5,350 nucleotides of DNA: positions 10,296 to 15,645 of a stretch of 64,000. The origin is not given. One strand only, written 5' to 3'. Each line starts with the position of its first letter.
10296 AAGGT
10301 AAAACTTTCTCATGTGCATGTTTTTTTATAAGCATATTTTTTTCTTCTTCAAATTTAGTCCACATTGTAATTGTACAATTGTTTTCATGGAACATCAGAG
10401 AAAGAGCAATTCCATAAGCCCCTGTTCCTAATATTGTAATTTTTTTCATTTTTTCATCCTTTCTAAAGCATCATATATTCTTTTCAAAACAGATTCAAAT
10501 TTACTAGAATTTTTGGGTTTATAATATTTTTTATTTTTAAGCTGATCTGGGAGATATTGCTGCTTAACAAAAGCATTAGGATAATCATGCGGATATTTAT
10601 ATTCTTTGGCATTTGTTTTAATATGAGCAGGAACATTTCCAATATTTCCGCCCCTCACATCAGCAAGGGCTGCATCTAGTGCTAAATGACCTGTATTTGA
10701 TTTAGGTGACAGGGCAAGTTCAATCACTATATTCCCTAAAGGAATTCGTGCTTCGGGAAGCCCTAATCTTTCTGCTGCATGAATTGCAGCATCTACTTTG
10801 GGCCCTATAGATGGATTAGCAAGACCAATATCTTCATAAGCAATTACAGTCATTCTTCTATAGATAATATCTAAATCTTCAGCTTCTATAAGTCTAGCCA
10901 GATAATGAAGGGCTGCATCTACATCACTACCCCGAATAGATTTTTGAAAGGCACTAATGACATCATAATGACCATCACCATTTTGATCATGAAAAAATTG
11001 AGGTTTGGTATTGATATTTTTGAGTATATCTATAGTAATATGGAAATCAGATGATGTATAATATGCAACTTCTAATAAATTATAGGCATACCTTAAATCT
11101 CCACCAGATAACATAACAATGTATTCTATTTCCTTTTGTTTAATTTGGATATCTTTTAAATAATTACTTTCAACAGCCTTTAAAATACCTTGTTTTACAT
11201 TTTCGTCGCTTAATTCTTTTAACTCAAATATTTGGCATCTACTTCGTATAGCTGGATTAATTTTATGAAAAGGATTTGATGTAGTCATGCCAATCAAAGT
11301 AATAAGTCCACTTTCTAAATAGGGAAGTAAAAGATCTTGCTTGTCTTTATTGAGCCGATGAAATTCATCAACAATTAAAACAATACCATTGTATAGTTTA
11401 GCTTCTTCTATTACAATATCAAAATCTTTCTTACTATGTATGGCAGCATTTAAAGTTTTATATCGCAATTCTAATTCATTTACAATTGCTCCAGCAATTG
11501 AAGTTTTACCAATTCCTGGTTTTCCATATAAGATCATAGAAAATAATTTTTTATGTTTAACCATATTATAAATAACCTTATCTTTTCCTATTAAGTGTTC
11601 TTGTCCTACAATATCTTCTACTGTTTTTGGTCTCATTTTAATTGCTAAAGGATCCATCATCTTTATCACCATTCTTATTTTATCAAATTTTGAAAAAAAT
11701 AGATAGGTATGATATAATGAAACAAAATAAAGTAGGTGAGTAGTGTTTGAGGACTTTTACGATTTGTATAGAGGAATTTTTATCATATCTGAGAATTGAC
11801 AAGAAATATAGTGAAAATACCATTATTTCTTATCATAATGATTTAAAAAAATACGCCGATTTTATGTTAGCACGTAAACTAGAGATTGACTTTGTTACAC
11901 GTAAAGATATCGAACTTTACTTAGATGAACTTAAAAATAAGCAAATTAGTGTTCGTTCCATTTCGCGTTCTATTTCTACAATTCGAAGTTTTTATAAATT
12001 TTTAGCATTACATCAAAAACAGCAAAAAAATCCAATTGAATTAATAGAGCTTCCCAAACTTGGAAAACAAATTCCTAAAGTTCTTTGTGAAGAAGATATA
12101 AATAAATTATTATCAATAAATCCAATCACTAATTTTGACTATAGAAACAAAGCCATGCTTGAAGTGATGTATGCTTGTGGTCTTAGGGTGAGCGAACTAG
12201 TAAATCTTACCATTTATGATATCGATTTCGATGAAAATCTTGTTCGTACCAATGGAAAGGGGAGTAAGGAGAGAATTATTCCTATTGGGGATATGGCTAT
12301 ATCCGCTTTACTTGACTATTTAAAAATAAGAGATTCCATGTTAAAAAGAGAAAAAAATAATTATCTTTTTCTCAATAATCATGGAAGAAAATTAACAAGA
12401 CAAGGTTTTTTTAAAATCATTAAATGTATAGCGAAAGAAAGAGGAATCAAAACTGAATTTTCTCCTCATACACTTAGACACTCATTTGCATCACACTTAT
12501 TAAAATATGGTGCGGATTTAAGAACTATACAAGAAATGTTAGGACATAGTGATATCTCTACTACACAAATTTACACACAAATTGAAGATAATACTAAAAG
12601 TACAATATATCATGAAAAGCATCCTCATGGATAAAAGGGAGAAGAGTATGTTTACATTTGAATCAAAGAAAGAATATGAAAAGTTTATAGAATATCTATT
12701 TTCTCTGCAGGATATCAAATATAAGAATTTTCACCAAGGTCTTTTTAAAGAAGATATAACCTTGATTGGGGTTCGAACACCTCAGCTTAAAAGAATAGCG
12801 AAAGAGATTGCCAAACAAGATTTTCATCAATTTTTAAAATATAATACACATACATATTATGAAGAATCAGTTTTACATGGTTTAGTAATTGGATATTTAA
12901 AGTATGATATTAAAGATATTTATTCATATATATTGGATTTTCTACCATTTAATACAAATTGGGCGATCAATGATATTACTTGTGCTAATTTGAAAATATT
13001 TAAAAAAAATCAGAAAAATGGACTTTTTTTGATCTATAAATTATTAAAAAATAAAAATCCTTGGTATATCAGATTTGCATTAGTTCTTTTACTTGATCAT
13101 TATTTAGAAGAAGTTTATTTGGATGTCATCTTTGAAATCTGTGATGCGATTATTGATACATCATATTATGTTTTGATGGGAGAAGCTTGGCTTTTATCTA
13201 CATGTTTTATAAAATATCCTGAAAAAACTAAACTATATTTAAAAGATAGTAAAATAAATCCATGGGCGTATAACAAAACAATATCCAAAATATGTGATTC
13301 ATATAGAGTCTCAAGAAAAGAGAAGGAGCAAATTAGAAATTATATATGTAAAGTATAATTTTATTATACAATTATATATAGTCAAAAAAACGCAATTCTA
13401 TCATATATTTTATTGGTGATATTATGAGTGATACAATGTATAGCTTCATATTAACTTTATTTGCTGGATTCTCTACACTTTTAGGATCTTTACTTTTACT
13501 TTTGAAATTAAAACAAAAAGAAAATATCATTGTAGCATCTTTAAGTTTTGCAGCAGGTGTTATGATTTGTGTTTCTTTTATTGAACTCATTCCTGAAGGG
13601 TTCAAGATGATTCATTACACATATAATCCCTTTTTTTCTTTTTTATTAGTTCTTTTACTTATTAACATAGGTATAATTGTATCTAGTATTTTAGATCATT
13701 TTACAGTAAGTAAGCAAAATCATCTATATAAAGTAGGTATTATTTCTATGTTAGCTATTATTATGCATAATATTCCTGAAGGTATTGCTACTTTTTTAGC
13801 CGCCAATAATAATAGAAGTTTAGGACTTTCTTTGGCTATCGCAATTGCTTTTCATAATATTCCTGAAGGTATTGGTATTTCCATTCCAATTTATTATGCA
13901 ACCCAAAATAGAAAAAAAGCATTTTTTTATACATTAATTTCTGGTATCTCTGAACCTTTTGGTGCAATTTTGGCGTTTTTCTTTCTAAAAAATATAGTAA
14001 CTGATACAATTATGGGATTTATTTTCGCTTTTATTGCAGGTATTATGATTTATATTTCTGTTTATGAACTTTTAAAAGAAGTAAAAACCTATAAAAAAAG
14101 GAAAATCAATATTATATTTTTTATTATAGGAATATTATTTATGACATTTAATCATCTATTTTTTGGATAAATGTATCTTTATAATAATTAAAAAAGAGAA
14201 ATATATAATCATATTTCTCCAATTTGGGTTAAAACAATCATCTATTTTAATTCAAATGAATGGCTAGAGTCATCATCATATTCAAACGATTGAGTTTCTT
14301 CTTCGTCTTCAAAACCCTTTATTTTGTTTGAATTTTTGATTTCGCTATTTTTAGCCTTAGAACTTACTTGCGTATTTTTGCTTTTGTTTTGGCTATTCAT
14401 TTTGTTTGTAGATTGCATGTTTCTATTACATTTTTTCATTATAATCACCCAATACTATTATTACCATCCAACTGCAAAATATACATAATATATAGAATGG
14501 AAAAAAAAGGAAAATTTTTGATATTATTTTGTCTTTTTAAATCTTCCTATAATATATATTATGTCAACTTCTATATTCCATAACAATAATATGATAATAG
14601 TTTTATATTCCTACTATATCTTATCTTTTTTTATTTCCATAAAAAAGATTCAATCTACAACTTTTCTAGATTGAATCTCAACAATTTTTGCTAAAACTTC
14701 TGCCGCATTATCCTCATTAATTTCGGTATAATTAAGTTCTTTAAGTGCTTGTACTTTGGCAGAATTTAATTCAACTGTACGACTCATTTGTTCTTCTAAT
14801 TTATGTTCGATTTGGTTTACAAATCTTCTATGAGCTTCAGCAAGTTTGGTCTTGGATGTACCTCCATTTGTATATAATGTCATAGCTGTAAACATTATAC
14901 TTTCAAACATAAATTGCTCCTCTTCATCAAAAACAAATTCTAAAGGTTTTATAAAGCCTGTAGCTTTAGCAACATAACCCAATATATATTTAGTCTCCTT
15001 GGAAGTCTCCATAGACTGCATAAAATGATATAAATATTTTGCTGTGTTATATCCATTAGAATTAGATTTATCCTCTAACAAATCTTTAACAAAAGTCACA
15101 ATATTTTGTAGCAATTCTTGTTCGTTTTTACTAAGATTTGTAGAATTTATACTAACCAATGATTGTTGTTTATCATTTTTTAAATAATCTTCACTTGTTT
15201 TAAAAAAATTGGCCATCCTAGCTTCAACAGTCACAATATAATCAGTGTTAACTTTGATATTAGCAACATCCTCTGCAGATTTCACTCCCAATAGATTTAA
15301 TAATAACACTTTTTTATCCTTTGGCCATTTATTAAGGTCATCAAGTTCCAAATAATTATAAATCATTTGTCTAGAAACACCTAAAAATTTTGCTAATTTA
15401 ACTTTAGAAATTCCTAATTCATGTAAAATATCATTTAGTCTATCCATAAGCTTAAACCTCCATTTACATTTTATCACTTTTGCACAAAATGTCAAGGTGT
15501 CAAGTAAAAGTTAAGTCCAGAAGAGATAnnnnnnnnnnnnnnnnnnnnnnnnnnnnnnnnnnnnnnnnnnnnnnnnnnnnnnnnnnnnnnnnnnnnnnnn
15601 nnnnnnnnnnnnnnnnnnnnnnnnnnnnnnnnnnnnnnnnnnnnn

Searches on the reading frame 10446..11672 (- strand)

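Call 52: search_protein_families(library=pfam, proteins=[window:10446-11672:-], max_evalue=0.00001)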
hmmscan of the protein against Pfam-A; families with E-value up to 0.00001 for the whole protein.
window:10446-11672:- (408 aa): 4 families
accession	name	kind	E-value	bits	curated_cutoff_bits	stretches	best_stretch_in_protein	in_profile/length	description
PF12002.13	MgsA_C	-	6e-53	179.6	27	1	248-401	1-164/167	MgsA AAA+ ATPase C terminal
PF16193.11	AAA_assoc_2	-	3.5e-20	72.5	34.3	1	173-247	3-81/81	AAA C-terminal domain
PF05496.18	RuvB_N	-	7.2e-15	55.5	27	1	13-126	1-115/159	Holliday junction DNA helicase RuvB P-loop domain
PF00004.35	AAA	-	9.7e-14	52.4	21.2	1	46-150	1-127/131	ATPase family associated with various cellular activities (AAA)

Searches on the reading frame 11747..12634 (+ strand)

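Call 33: search_protein_families(library=pfam, proteins=[window:11747-12634:+], max_evalue=0.01)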
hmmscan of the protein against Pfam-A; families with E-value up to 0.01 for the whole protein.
window:11747-12634:+ (295 aa): 4 families
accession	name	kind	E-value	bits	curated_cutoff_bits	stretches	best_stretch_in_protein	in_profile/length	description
PF00589.27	Phage_integrase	-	1e-51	175.5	27.1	1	112-281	2-170/172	Phage integrase family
PF02899.23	Phage_int_SAM_1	-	6.2e-22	78.1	22.3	1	8-87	1-80/83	Phage integrase, N-terminal SAM-like domain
PF13495.12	Phage_int_SAM_4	-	2e-08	34.9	27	1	8-84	2-76/85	Phage integrase, N-terminal SAM-like domain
PF13102.12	Phage_int_SAM_5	-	0.0055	17.5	22.3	0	8-37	51-79/98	Phage integrase SAM-like domain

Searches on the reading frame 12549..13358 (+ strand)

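Call 53: search_protein_families(library=pfam, proteins=[window:12549-13358:+], max_evalue=0.00001)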
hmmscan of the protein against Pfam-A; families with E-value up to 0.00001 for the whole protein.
window:12549-13358:+ (269 aa): 1 family
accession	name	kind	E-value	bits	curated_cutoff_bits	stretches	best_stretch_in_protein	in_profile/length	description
PF08713.17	DNA_alkylation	-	8.5e-13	48.9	21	1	52-242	7-207/213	DNA alkylation repair enzyme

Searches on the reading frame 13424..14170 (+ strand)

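Call 53: search_protein_families(library=pfam, proteins=[window:13424-14170:+], max_evalue=0.00001)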
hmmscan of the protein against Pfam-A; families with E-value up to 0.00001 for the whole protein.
window:13424-14170:+ (248 aa): 1 family
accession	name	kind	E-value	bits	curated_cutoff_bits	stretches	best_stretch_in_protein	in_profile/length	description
PF02535.28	Zip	-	3.3e-34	119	35.1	2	104-242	177-321/323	ZIP Zinc transporter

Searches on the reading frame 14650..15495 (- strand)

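Call 33: search_protein_families(library=pfam, proteins=[window:14650-15495:-], max_evalue=0.01)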
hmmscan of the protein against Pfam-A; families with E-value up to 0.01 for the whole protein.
window:14650-15495:- (281 aa): 5 families
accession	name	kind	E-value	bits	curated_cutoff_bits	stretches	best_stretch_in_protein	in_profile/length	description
PF02796.21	HTH_7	-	2.6e-05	24.7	23.8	1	24-50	17-43/45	Helix-turn-helix domain of resolvase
PF01381.28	HTH_3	-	0.0037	17.7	23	0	26-48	7-29/55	Helix-turn-helix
PF08279.18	HTH_11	-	0.0054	17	25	0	19-50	1-37/55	HTH domain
PF17762.8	HTH_ParB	-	0.0066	17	22.6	0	20-56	12-48/102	ParB HTH domain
PF13309.12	HTH_22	-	0.0068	16.8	29.6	0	32-49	45-62/63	HTH domain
